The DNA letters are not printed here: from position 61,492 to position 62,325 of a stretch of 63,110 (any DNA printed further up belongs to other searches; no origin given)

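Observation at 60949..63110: Unlisted radical SAM/SPASM gene translationally abutted to two tandem 178-aa lipoprotein-like paralogues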

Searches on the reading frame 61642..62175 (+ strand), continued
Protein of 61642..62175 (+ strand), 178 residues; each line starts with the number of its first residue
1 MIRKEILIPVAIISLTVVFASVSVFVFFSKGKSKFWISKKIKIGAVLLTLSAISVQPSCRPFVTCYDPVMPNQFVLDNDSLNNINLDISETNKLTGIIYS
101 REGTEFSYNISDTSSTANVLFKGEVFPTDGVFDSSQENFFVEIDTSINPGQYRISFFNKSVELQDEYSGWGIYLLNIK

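Call 16: find_related_loci(query=A1, collection=genome_contigs, flank=5000)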
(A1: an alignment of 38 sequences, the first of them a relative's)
Query A1 (340 aa) in genome_contigs; peptide patterns used: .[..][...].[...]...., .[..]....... (x = any residue, [..] = any of these).
211 stretches matched a pattern; 185 encode a relative of the query (tblastn E <= 1e-3); the best 80 are kept; 80 distinct loci.
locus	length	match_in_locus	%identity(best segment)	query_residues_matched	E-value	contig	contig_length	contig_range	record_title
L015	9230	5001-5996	64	3-334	1e-148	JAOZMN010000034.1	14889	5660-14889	MAG: Bacteroidales bacterium isolate GMC3.concoct.60_sub GMC3_1121_length_14889_cov_5.999865, whole genome shotgun seque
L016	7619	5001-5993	62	4-334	2e-144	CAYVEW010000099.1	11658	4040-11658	MAG TPA_asm: uncultured Bacteroidales bacterium isolate binchicken_co42_308 genome assembly, contig: NODE_8781_length_11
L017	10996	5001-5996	61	3-334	2e-142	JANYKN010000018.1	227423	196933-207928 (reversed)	MAG: Bacteroidetes bacterium isolate GL140_5_metabinner_2 GL140_5_k141_706801, whole genome shotgun sequence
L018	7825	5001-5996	60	3-334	3e-142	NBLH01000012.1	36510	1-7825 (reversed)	MAG: Bacteroidetes bacterium 4572_117 ex4572_117_scaffold_1048, whole genome shotgun sequence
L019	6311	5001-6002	63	1-334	5e-142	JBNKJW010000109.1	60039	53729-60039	MAG: Bacteroidales bacterium isolate H2.bin.10.orig k141_1293099, whole genome shotgun sequence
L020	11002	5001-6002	63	1-334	4e-141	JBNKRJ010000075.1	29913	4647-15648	MAG: Bacteroidales bacterium isolate B1B2.bin.6.orig k141_2491746, whole genome shotgun sequence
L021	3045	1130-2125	62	3-334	2e-147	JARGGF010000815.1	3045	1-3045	MAG: Bacteroidales bacterium isolate C14-25 NODE_815_length_3045_cov_3.058625, whole genome shotgun sequence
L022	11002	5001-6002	61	1-334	2e-139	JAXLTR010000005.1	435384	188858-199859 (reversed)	MAG: Bacteroidales bacterium isolate STL-BAC9 C2.213.fa-5, whole genome shotgun sequence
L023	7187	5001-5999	60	3-335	4e-139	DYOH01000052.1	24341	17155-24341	MAG TPA_asm: Acetofilamentum sp. isolate SulCav_GS09_5_5_36_149 SulCav_GS09_5_3264_length_24341_cov_104_149922, whole ge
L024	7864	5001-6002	59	1-334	4e-136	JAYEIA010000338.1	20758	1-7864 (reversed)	MAG: Bacteroidota bacterium isolate MAG203 MAG203_338, whole genome shotgun sequence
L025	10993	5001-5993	55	3-334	1e-126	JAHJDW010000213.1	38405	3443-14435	MAG: Bacteroidetes bacterium isolate Modern_marine.mb.87 Modern_marine.mb.87_k141_1597512, whole genome shotgun sequence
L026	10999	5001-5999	55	1-334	7e-127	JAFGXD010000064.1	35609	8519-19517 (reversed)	MAG: Bacteroidales bacterium isolate ZodW_Metabat.319 k87_9198284, whole genome shotgun sequence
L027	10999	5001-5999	55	1-334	1e-123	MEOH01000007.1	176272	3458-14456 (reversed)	MAG: Bacteroidetes bacterium GWF2_38_335 gwf2_scaffold_219, whole genome shotgun sequence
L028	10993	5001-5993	55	3-334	1e-123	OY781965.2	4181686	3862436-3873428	MAG: Bacteroidales bacterium isolate 351424ce-103a-4fdb-9a77-f202f7f12de1 genome assembly, chromosome: 1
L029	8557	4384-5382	54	1-333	2e-123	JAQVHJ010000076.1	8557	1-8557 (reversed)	MAG: bacterium isolate STE_202 NODE_22247_length_8557_cov_1.833808_Sandtown_E, whole genome shotgun sequence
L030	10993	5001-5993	55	3-334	3e-121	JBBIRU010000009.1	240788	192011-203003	MAG: Bacteroidota bacterium isolate QH2S170213_bin_357 NODE_27_length_240788_cov_3.00231, whole genome shotgun sequence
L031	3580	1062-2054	52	3-334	1e-123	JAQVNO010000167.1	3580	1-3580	MAG: Bacteroidales bacterium isolate STF1_159 NODE_117967_length_3580_cov_4.020562_Sandtown_F1, whole genome shotgun seq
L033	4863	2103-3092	52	3-334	2e-121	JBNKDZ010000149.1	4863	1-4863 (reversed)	MAG: Cyclobacteriaceae bacterium isolate F1.bin.25.orig k141_1655068, whole genome shotgun sequence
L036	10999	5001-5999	53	1-334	1e-119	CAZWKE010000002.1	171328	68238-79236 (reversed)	MAG TPA_asm: uncultured Spirochaetaceae bacterium isolate binchicken_co151_536 genome assembly, contig: NODE_46_length_1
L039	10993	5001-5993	53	3-334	2e-116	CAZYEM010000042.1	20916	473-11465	MAG TPA_asm: uncultured Bacteroides sp. isolate SRP272421_co2_596 genome assembly, contig: NODE_7074_length_20916_cov_5.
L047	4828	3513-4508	53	3-334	4e-114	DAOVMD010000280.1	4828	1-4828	MAG TPA_asm: Candidatus Mcinerneyibacteriota bacterium isolate CSMAG_1462 CSMAG_1462_k141_280079_length_4828_cov_12.5063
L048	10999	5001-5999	50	1-334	2e-113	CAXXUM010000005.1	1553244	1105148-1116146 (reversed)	MAG: uncultured Paludibacter sp. isolate a7900705-2bc1-47d2-86de-305fcfc196f4 genome assembly, contig: contig_5, whole g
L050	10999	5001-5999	50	1-334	2e-113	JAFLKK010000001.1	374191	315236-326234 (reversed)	MAG: Paludibacter sp. isolate LaCa_MAG_3 c_000000000018, whole genome shotgun sequence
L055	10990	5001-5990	50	4-334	3e-112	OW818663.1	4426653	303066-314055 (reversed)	metagenome genome assembly, chromosome: 1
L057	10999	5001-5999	50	1-334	9e-112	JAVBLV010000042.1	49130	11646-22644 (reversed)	MAG: Bacteroidales bacterium isolate EPI_MAG_00033 c_000008695291, whole genome shotgun sequence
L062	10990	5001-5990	50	3-334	2e-110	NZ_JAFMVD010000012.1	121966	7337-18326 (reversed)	Carboxylicivirga fragile strain N1Y90 scaffold_12_length=121967, whole genome shotgun sequence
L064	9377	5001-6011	47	1-338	9e-110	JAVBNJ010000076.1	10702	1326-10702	MAG: Bacteroidales bacterium isolate EPI_MAG_00076 c_000001268615, whole genome shotgun sequence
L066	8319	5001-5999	47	2-334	2e-109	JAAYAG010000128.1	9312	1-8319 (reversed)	MAG: Bacteroidales bacterium isolate AS06rmzACSIP_10 655952_AS06, whole genome shotgun sequence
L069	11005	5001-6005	49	2-337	2e-108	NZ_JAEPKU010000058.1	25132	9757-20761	Dysgonomonas sp. Marseille-P4677 NODE_58_length_25132_cov_13.278662, whole genome shotgun sequence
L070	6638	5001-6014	48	1-339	1e-108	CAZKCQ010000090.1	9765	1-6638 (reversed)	MAG TPA_asm: uncultured Spirochaetaceae bacterium isolate binchicken_co129_599 genome assembly, contig: NODE_22314_lengt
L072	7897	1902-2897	46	3-334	3e-108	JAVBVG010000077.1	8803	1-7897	MAG: Rikenellaceae bacterium isolate EPI_MAG_00302 c_000010492025, whole genome shotgun sequence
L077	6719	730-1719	48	4-334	2e-107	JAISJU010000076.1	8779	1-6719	MAG: Prevotellaceae bacterium isolate Hs463_bin142 k119_2001473, whole genome shotgun sequence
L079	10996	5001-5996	45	3-334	4e-107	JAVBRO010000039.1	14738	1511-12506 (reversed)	MAG: Rikenellaceae bacterium isolate EPI_MAG_00197 c_000004792315, whole genome shotgun sequence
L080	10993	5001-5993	48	3-334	4e-107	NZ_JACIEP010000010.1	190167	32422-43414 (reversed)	Dysgonomonas hofstadii strain DSM 104969 Ga0373276_10, whole genome shotgun sequence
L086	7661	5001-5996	47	2-334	3e-106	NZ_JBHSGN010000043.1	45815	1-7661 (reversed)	Dysgonomonas termitidis strain CCUG 66188 GCM70023304_222, whole genome shotgun sequence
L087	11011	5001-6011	47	3-340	5e-106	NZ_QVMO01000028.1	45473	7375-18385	Dysgonomonas sp. 521 scaffold28_size45473, whole genome shotgun sequence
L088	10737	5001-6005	47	3-338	1e-105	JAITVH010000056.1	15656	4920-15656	MAG: Prevotella sp. isolate TD116_bin30 k119_11386, whole genome shotgun sequence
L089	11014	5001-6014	46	2-340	1e-105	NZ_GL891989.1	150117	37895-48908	Dysgonomonas gadei ATCC BAA-286 supercont1.11, whole genome shotgun sequence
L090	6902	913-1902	48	4-334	6e-106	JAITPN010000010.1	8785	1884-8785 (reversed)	MAG: Prevotellaceae bacterium isolate Pq454_bin27 k119_3662533, whole genome shotgun sequence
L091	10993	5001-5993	47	3-334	1e-105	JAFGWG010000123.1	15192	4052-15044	MAG: Bacteroidales bacterium isolate ZodW_Metabat.234 k87_9545122, whole genome shotgun sequence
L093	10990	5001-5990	48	3-334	6e-105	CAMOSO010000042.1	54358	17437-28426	MAG: uncultured Bacteroidales bacterium isolate SRR873609_bin.80_metaWRAP_v1.3_MAG genome assembly, contig: ERZ1756109_2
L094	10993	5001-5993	54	3-334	1e-122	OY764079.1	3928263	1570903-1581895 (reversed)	MAG: Bacteroidales bacterium isolate db5b4c7c-2a0e-4d21-a2ad-7e45facec811 genome assembly, chromosome: 1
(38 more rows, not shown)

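Call 23: search_protein_families(library=ncbifam, alignment_id=A2, max_evalue=0.01)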
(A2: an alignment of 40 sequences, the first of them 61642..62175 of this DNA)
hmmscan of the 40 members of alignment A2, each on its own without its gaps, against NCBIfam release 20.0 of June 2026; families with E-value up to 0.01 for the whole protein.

A. member 1, window:61642-62175:+ (178 aa): 0 families

B. families by the number of members that match (of 40 scanned): 17 families
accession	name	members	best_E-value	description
TIGR01352.1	tonB_Cterm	12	1.8e-12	TonB family protein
NF038079.1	TonB_sider_MxcH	8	2.8e-09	TonB-dependent siderophore myxochelin receptor MxcH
TIGR04056.1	OMP_RagA_SusC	3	4.5e-45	SusC/RagA family TonB-linked outer membrane protein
NF033768.1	myxo_SS_tail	3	1.6e-05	AgmX/PglI C-terminal domain-containing protein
NF008084.0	PRK10819.1-5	3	0.00023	TonB system transport protein TonB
NF053692.1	BamP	2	1.7e-07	BamP family beta-barrel-assembly machinery protein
NF047760.1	LIC10042_TonB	2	0.00011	LIC_10042 family TonB-like protein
NF008082.0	PRK10819.1-3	2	0.00012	TonB system transport protein TonB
NF008080.0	PRK10819.1-1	2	0.00016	TonB system transport protein TonB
TIGR04134.1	lipo_with_rSAM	1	0.00018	radical SAM-associated putative lipoprotein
NF047441.1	Lepto_OmpL47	1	0.0013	multi-beta-barrel domain surface protein OmpL47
NF041193.1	lipo_SP0191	1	0.0037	SP0191 family lipoprotein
NF058595.1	invert_tail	1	0.0046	lipo-invert putative C-terminal anchoring domain-containing protein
NF008081.0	PRK10819.1-2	1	0.0058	TonB system transport protein TonB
NF052230.1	T9SS_PorE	1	0.0079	PorE family type IX secretion system protein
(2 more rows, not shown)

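Call 24: search_protein_families(library=pfam, alignment_id=A2, max_evalue=0.01)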
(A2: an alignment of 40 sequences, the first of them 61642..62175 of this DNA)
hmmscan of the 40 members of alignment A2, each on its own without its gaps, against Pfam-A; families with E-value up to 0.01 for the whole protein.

A. member 1, window:61642-62175:+ (178 aa): 0 families

B. families by the number of members that match (of 40 scanned): 13 families
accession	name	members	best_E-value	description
PF03544.19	TonB_C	12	7.2e-21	Gram-negative bacterial TonB protein C-terminal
PF13715.12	CarbopepD_reg_2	3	1.5e-32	CarboxypepD_reg-like domain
PF13620.12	CarboxypepD_reg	3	2.3e-22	Carboxypeptidase regulatory-like domain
PF16371.11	MetallophosN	2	0.0007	N terminal of Calcineurin-like phosphoesterase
PF15976.11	CooC_C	2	0.0012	CS1-pili formation C-terminal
PF20598.4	DUF6795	1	9.4e-06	Domain of unknown function (DUF6795)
PF02369.22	Big_1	1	1.2e-05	Bacterial Ig-like domain (group 1)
PF18962.6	Por_Secre_tail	1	3.7e-05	Secretion system C-terminal sorting domain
PF25020.1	TTR_TEN1-4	1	0.00021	Teneurin TTR-like domain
PF21461.3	HL_N-beta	1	0.0015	Hyaluronate lyase, N-terminal beta-sheet domain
PF11060.13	DUF2861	1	0.0036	Protein of unknown function (DUF2861)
PF13103.11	TonB_2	1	0.0055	TonB C terminal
PF02927.20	CelD_N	1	0.0062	Cellulase N-terminal ig-like domain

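Call 34: predict_structure(alignment_id=A3)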
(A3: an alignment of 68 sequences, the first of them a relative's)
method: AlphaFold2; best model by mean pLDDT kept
length: 340 residues; sequences in the alignment: 68
mean_pLDDT: 95.2   pTM: 0.92
mean pLDDT of the five models: 95.2, 94.7, 94.7, 93.9, 92.9
residues with pLDDT >= 90: 310; 70-90: 26; 50-70: 3; < 50: 1
segments of 3 or more residues with pLDDT < 50: none
pLDDT, mean of each block of 10 residues (from residue 1): 91 97 95 84 99 97 97 98 98 98 98 97 98 98 98 98 98 98 97 96 97 98 96 94 90 93 96 96 96 92 91 91 93 82
secondary structure, 60 per line:
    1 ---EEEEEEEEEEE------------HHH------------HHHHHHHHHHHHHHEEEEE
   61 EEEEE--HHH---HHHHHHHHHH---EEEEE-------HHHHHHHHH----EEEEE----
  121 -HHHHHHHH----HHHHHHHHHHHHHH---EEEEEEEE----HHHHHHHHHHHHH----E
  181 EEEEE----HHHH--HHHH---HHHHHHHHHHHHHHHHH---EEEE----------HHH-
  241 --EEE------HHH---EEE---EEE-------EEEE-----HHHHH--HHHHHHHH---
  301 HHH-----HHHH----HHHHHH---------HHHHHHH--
elements in order: E4-14 H42-55 E56-65 H74-83 E87-91 H99-107 E112-116 H122-129 H134-147 E151-158 H163-175 E180-185 H190-193 H196-199 H203-219 E223-226 E243-245 E258-260 E264-266 E274-277 H283-287 H290-297 H309-312 H317-322 H332-338

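Call 36: search_solved_structures(query=A3, max_evalue=0.00001, show_alignments=2)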
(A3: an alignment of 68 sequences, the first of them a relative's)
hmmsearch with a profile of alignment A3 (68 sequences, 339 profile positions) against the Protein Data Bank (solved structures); distinct sequences matched with E-value up to 0.00001: 27.
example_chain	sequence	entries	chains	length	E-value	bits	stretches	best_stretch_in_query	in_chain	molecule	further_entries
6efn_A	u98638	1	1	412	5.8e-18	68.4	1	9-174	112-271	Sporulation killing factor maturation protein SkfB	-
9dfu_A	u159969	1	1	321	2.1e-11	46.8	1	8-164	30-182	Radical SAM core domain-containing protein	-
6c8v_A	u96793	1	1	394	3.8e-11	45.9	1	10-334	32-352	Coenzyme PQQ synthesis protein E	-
9dfn_A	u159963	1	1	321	5.4e-11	45.4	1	8-164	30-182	Radical SAM core domain-containing protein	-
5vsl_A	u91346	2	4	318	7.6e-10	41.7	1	7-211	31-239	Radical S-adenosyl methionine domain-containing protein 2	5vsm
7n7h_A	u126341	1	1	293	9e-10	41.4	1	8-147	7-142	VIPERIN-LIKE ENZYME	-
6q2p_A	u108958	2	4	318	1.4e-09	40.8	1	7-210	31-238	Radical S-adenosyl methionine domain-containing protein 2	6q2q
4k37_A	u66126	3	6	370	4.4e-09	39.2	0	12-177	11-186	Anaerobic sulfatase-maturating enzyme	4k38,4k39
2fb2_A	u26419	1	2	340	5.2e-09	38.9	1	7-190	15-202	Molybdenum cofactor biosynthesis protein A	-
4k36_A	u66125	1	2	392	5.4e-09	38.9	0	12-177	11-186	Anaerobic sulfatase-maturating enzyme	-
1tv7_A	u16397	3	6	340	9.2e-09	38.1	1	8-190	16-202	Molybdenum cofactor biosynthesis protein A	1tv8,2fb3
6b4c_A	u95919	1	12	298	1.4e-08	37.5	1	8-115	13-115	Viperin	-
9dgw_A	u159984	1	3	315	1.5e-08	37.4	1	8-115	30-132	Radical SAM core domain-containing protein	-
4m7s_A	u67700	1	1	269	1.6e-08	37.4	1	5-120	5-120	BtrN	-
9dfw_A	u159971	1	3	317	1.6e-08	37.4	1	8-121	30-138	Radical SAM core domain-containing protein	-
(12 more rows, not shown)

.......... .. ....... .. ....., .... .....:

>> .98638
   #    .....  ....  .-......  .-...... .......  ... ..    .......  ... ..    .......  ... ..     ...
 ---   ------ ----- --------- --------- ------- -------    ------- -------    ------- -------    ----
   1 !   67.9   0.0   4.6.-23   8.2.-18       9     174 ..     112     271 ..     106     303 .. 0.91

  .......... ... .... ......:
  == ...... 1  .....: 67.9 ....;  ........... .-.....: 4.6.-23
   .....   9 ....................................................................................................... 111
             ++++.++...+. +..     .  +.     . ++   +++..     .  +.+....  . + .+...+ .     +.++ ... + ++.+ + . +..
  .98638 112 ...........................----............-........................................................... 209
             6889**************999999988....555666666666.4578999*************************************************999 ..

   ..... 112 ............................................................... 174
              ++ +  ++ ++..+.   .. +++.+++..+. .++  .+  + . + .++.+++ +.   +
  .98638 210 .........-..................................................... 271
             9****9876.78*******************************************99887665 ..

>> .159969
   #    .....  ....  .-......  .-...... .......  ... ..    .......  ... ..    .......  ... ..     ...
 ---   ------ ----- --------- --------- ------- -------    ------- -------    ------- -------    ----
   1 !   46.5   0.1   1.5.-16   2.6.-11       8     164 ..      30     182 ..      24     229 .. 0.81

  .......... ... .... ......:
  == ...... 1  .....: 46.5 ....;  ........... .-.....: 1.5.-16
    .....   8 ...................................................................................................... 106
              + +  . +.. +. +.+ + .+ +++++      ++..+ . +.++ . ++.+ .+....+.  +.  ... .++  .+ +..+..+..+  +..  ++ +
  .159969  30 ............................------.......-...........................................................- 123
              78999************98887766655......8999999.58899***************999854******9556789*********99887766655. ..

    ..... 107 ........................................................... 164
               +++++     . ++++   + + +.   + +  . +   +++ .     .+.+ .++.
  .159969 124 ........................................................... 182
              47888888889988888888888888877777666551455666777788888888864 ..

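Call 37: fold_search(model_id=the predicted structure, library=pdb)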
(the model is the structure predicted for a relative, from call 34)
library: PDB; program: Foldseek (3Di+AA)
matches with E <= 10: 1909; with E <= 0.001: 258
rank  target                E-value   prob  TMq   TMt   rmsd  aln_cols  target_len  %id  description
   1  4k39_A                1.2e-14  1.00  0.70  0.67   4.7       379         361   17  Native anSMEcpe with bound AdoMet and Cp18Cys peptide (released 2013-05-08)
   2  5v1t_A                1.7e-14  1.00  0.74  0.59   4.6       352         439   17  Crystal structure of Streptococcus suis SuiB bound to precursor peptide SuiA (released 2017-08-30)
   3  5v1s_A                2.1e-14  1.00  0.72  0.59   4.7       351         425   17  Crystal structure of Streptococcus suis SuiB bound to S-adenosylmethionine (released 2017-08-30)
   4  4k36_B                2.1e-14  1.00  0.72  0.67   5.0       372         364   17  His6 tagged anSMEcpe with bound AdoMet (released 2013-05-08)
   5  4k37_B                2.5e-14  1.00  0.72  0.68   4.5       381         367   17  Native anSMEcpe with bound AdoMet (released 2013-05-08)
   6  5v1q_B                3.0e-14  1.00  0.70  0.56   4.3       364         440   16  Crystal structure of Streptococcus suis SuiB (released 2017-08-30)
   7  6efn                  3.9e-14  1.00  0.67  0.60   6.1       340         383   18  Structure of a RiPP maturase, SkfB (released 2018-10-24)
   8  4k36_A                4.1e-14  1.00  0.73  0.66   4.9       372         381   17  His6 tagged anSMEcpe with bound AdoMet (released 2013-05-08)
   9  4k37_A                4.9e-14  1.00  0.72  0.68   5.1       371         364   16  Native anSMEcpe with bound AdoMet (released 2013-05-08)
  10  5v1q_A                7.9e-14  1.00  0.73  0.60   4.9       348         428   17  Crystal structure of Streptococcus suis SuiB (released 2017-08-30)
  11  4k38_B                8.4e-14  1.00  0.67  0.63   4.6       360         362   19  Native anSMEcpe with bound AdoMet and Kp18Cys peptide (released 2013-05-08)
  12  4k38_A                1.4e-13  1.00  0.71  0.66   4.7       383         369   17  Native anSMEcpe with bound AdoMet and Kp18Cys peptide (released 2013-05-08)
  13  5v1s_B                1.7e-13  1.00  0.69  0.56   4.8       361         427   16  Crystal structure of Streptococcus suis SuiB bound to S-adenosylmethionine (released 2017-08-30)
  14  4k39_B                2.9e-13  1.00  0.70  0.67   5.4       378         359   18  Native anSMEcpe with bound AdoMet and Cp18Cys peptide (released 2013-05-08)
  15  6q2p_B                1.2e-12  1.00  0.62  0.71   5.2       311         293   16  Crystal structure of mouse viperin bound to cytidine triphosphate and S-adenosylhomocysteine (released 2020-01-22)
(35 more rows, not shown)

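Call 38: search_protein_representatives(alignment_id=A4)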
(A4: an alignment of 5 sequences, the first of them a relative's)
Query: 5 sequences, 180 profile positions. Proteins with E-value up to 0.001 (for the whole library): 557; up to 1e-10: 365; up to 1e-30: 73. The best 150 are listed.
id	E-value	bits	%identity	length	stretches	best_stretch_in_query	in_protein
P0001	9.5e-88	308.9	-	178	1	1-178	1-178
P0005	1.0e-63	230.6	-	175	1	1-180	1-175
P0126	1.6e-53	197.4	-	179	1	1-180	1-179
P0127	6.9e-50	185.5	-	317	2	3-178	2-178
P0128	9.5e-49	181.8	-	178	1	1-178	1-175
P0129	9.3e-48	178.6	-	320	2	13-166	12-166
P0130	1.8e-47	177.6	-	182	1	1-179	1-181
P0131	1.3e-45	171.6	-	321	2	1-167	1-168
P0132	1.1e-44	168.5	-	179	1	1-179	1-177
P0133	3.0e-44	167.2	-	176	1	1-178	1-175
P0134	1.3e-43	165.1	-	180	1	1-177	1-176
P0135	2.2e-43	164.4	-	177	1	1-179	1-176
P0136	1.1e-42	162.1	-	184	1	1-178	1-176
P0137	1.1e-42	162.0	-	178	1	1-179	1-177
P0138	1.2e-42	161.9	-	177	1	1-179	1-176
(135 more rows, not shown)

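Call 47: predict_structure(alignment_id=A5)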
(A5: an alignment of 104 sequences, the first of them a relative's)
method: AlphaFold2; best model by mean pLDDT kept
length: 178 residues; sequences in the alignment: 104
mean_pLDDT: 93.4   pTM: 0.67
mean pLDDT of the five models: 93.4, 93.1, 93.0, 92.2, 92.0
residues with pLDDT >= 90: 150; 70-90: 18; 50-70: 10; < 50: 0
segments of 3 or more residues with pLDDT < 50: none
pLDDT, mean of each block of 10 residues (from residue 1): 81 96 98 97 96 75 77 96 96 98 97 91 98 98 97 98 95 97
secondary structure, 60 per line:
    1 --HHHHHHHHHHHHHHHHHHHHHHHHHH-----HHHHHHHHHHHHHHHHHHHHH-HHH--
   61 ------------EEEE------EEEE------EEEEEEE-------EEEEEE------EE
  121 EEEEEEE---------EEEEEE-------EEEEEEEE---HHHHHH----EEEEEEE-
elements in order: H3-28 H34-54 E73-76 E83-86 E93-99 E107-112 E119-127 E137-142 E150-157 H161-166 E171-177

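Call 50: fold_search(model_id=the predicted structure, library=pdb)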
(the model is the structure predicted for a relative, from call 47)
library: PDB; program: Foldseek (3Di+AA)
matches with E <= 10: 1820; with E <= 0.001: 2
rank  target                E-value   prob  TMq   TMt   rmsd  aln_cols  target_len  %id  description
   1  8aif_B                2.0e-04  1.00  0.33  0.44   6.2       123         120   10  TapA acts as specific chaperone in TasA non-amyloid filament formation (released 2023-04-12)
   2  6qay_MODEL_1_A        9.1e-04  1.00  0.38  0.53   4.5       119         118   11  Structural investigation of the TasA anchoring protein TapA from Bacillus subtilis (released 2020-01-29)
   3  8aif_A                1.2e-03  1.00  0.33  0.45   6.3       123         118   10  TapA acts as specific chaperone in TasA non-amyloid filament formation (released 2023-04-12)
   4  4guc_A                1.9e-03  1.00  0.33  0.45   4.6       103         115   13  1.4 Angstrom resolution crystal structure of uncharacterized protein BA_2500 from Bacillus anthracis str. Ames (released 2012-10-10)
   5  1fo0_A                2.3e-03  0.93  0.27  0.37   6.3       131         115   10  MURINE ALLOREACTIVE SCFV TCR-PEPTIDE-MHC CLASS I MOLECULE COMPLEX (released 2000-10-02)
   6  6hqc                  2.4e-03  1.00  0.33  0.46   6.0       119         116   10  Structural investigation of the TasA anchoring protein TapA from Bacillus subtilis (released 2019-10-09)
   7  2ol3_A                3.1e-03  0.98  0.31  0.41   7.1       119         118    9  crystal structure of BM3.3 ScFV TCR in complex with PBM8-H-2KBM8 MHC class I molecule (released 2007-04-03)
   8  7qm2_B                3.7e-03  0.97  0.27  0.29   6.6       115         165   16  Crystal structure of the PP1/PTG/beta-cyclodextrin ternary complex (released 2022-11-02)
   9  6s0y_A                4.5e-03  0.94  0.29  0.37   7.5       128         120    6  Nanobody targeting influenza A matrix protein 2 ectodomain (M2e) (released 2020-01-22)
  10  3rbg_B                4.5e-03  0.85  0.19  0.29   7.2       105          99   15  Crystal structure analysis of Class-I MHC restricted T-cell associated molecule (released 2011-05-25)
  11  4h1l_G                4.8e-03  0.90  0.28  0.38   6.0       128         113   12  TCR interaction with peptide mimics of nickel offers structural insights in nickel contact allergy (released 2012-11-14)
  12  6fvi                  5.1e-03  0.60  0.23  0.26   9.8       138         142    9  ASH / PapD-like domain of human CEP192 (PapD-like domain 7) (released 2019-03-20)
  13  1nam_A                5.4e-03  0.90  0.28  0.37   6.4       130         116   12  MURINE ALLOREACTIVE SCFV TCR-PEPTIDE-MHC CLASS I MOLECULE COMPLEX (released 2003-03-11)
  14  7su0_C                5.7e-03  0.85  0.26  0.34   7.0       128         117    8  Crystal structure of an acidic pH-selective Ipilimumab variant Ipi.105 in complex with CTLA-4 (released 2022-03-02)
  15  4ziq                  6.1e-03  1.00  0.34  0.06   4.8       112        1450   13  Crystal structure of trypsin activated alpha-2-macroglobulin from Escherichia coli. (released 2015-06-10)
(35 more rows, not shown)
